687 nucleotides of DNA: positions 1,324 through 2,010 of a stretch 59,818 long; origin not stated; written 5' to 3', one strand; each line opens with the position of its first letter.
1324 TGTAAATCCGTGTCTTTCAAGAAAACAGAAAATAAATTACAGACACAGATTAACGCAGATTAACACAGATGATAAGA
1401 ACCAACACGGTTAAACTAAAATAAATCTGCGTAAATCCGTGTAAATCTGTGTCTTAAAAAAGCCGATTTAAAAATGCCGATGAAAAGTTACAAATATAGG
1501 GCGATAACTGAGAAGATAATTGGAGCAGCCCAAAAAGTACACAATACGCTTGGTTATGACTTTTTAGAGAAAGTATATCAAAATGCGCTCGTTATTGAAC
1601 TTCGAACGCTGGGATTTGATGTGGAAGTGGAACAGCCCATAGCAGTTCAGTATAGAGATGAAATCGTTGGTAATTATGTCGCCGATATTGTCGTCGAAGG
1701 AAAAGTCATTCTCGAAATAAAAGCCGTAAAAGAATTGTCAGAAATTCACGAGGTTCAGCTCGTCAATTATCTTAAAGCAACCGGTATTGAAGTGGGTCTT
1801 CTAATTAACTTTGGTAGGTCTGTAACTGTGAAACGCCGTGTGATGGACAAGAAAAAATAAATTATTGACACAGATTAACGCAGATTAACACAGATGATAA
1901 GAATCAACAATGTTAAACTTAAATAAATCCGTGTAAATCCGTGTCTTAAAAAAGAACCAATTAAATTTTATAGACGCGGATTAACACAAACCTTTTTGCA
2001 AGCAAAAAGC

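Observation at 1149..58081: Gene-punctuating hairpin repeat family with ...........-type arms: about 30 copies in 60 kb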

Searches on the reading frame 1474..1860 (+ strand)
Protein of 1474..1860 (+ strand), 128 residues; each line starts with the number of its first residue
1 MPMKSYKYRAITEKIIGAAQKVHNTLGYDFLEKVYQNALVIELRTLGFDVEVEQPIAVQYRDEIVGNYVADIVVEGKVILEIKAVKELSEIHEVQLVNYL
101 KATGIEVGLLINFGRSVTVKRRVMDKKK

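Call 16: search_protein_families(library=ncbifam, proteins=[window:1474-1860:+])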
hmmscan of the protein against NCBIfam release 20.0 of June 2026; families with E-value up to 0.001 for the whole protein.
window:1474-1860:+ (128 aa): 1 family
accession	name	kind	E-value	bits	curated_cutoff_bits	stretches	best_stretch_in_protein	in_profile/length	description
TIGR04256.1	GxxExxY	subfamily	6.9e-40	136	35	1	11-121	2-114/116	GxxExxY protein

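Call 62: search_solved_structures(query=window:1474-1860:+, max_evalue=1)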
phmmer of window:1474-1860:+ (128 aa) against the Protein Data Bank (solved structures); distinct sequences matched with E-value up to 1: 1.
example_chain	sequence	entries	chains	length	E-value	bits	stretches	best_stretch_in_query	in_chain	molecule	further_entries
6nyr_A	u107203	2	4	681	2.9e-07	34.2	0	10-58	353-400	Crov588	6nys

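Call 73: find_homologous_proteins(query=window:1474-1860:+, max_evalue=1e-20)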
Query window:1474-1860:+ (128 aa): 7767 proteins with E <= 1e-20 among 8000 candidates; the best 120 are listed.
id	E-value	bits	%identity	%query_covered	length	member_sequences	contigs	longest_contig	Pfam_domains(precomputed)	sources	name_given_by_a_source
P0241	7.9e-68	244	96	98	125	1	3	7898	PF13366.13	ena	-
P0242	1.4e-67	243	94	99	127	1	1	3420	PF13366.13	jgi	-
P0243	3.6e-67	242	95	98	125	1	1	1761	PF13366.13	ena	-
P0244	9.9e-67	240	96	98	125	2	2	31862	PF13366.13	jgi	-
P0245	1.5e-66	240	95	98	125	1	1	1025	PF13366.13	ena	-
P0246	3.5e-66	239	94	98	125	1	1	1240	PF13366.13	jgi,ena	-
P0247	4.4e-66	238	93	99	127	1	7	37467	PF13366.13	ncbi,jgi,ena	-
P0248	8.0e-66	237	91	99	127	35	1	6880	PF13366.13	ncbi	-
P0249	1.3e-65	237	94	98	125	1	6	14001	PF13366.13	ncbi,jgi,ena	jgi:GxxExxY protein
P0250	1.9e-65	236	92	99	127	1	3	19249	PF13366.13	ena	-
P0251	2.0e-65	236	93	98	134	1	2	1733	PF13366.13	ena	-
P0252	5.6e-65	235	93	98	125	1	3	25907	PF13366.13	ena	-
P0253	2.0e-64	233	91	98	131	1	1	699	PF13366.13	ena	-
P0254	3.1e-64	232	92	98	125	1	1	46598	PF13366.13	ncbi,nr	ncbi:MAG: GxxExxY protein [Euryarchaeota archaeon]|nr:GxxExxY protein [Euryarchaeota archaeon]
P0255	2.5e-63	229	91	98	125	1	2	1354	PF13366.13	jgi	-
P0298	8.3e-51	189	75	98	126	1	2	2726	PF13366.13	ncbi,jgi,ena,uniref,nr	ncbi:GxxExxY protein [Acinetobacter sp. ETR1]|jgi:GxxExxY protein|uniref:GxxExxY protein n=1 Tax=Aci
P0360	2.3e-47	178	75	95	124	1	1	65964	PF13366.13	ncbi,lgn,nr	ncbi:MAG: hypothetical protein SRB2_04033 [Desulfobacteraceae bacterium Eth-SRB2]|nr:MAG: hypothetic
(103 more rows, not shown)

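Call 74: find_encoding_contigs(protein=P0360, flank=3000, max_places=2)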
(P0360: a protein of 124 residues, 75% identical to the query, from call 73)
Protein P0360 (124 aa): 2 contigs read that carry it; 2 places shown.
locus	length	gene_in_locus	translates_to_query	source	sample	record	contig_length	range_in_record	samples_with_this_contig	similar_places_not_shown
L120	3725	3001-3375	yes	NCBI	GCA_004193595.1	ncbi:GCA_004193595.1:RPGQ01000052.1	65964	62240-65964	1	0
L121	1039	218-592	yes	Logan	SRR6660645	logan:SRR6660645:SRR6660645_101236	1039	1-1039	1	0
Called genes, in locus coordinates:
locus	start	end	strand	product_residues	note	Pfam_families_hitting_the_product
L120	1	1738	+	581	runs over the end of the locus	-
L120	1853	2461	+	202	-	PF01618:MotA_ExbB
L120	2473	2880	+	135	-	PF02472:ExbD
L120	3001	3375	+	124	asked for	PF13366:PDDEXK_3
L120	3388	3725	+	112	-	?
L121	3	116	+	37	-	?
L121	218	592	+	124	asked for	PF13366:PDDEXK_3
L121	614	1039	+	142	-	?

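Call 75: find_encoding_contigs(protein=P0298, flank=3000, max_places=2)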
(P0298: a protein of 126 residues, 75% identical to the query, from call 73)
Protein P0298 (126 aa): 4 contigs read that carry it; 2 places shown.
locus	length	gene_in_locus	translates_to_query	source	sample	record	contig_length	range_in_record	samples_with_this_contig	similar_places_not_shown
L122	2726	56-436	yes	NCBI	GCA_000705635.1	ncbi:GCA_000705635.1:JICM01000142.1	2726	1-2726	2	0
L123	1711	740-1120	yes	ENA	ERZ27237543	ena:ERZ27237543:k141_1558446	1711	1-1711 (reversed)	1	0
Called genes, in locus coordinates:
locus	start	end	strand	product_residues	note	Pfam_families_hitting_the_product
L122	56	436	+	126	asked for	PF13366:PDDEXK_3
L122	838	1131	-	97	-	-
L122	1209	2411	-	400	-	PF01548:DEDD_Tnp_IS110, PF02371:Transposase_20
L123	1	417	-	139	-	?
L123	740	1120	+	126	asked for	PF13366:PDDEXK_3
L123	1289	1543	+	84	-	PF08984:DUF1858, PF04405:ScdA_N (weak)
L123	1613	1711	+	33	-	?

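Call 76: find_encoding_contigs(protein=P0254, flank=5000, max_places=2)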
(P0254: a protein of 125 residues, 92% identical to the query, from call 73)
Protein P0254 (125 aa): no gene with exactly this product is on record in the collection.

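Call 79: find_related_loci(query=window:1474-1860:+, collection=metagenome_contigs, flank=1200)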
Query window:1474-1860:+ (128 aa) in metagenome_contigs; peptide patterns used: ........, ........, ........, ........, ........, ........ (x = any residue, [..] = any of these).
600 stretches matched a pattern (row limit reached: there are more); 549 encode a relative of the query (tblastn E <= 1e-3); the best 80 are kept; 80 distinct loci.
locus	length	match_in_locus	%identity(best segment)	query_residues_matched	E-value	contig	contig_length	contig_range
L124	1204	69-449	93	1-127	7e-79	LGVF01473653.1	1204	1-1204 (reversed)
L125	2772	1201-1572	73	5-128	3e-54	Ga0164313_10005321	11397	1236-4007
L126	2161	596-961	72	5-126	1e-53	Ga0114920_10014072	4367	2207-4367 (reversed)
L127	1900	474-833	72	7-126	2e-53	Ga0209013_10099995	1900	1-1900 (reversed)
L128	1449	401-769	71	2-127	5e-54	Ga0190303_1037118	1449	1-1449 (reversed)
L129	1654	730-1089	73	7-126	5e-53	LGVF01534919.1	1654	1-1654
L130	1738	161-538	67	3-128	2e-51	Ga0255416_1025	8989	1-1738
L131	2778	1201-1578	67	3-128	3e-51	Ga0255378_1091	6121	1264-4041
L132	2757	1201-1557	63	7-125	5e-48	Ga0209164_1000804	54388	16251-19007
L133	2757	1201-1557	64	7-125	2e-47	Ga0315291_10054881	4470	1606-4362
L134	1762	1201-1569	62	6-128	1e-46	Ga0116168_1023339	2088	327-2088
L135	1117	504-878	60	4-128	9e-48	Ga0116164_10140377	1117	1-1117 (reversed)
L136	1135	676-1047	63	1-124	7e-48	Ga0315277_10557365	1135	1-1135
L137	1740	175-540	61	3-124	3e-46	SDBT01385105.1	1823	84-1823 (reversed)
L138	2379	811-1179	60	6-128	1e-45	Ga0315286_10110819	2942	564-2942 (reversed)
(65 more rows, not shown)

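Call 97: predict_structure(alignment_id=A2)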
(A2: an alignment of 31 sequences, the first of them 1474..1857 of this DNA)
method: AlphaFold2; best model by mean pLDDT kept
length: 128 residues; sequences in the alignment: 31
mean_pLDDT: 55.6   pTM: 0.49
mean pLDDT of the five models: 55.6, 51.1, 45.0, 42.6, 41.7
residues with pLDDT >= 90: 0; 70-90: 30; 50-70: 42; < 50: 56
segments of 3 or more residues with pLDDT < 50: 1-5, 80-128
pLDDT, mean of each block of 10 residues (from residue 1): 52 68 69 72 72 66 62 62 42 44 37 34 42
secondary structure, 60 per line:
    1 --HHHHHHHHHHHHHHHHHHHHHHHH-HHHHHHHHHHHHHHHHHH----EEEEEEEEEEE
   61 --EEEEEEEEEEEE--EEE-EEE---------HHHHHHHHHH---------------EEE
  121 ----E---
elements in order: H3-26 H28-45 E50-60 E63-74 E77-79 E81-83 H93-102 E118-120
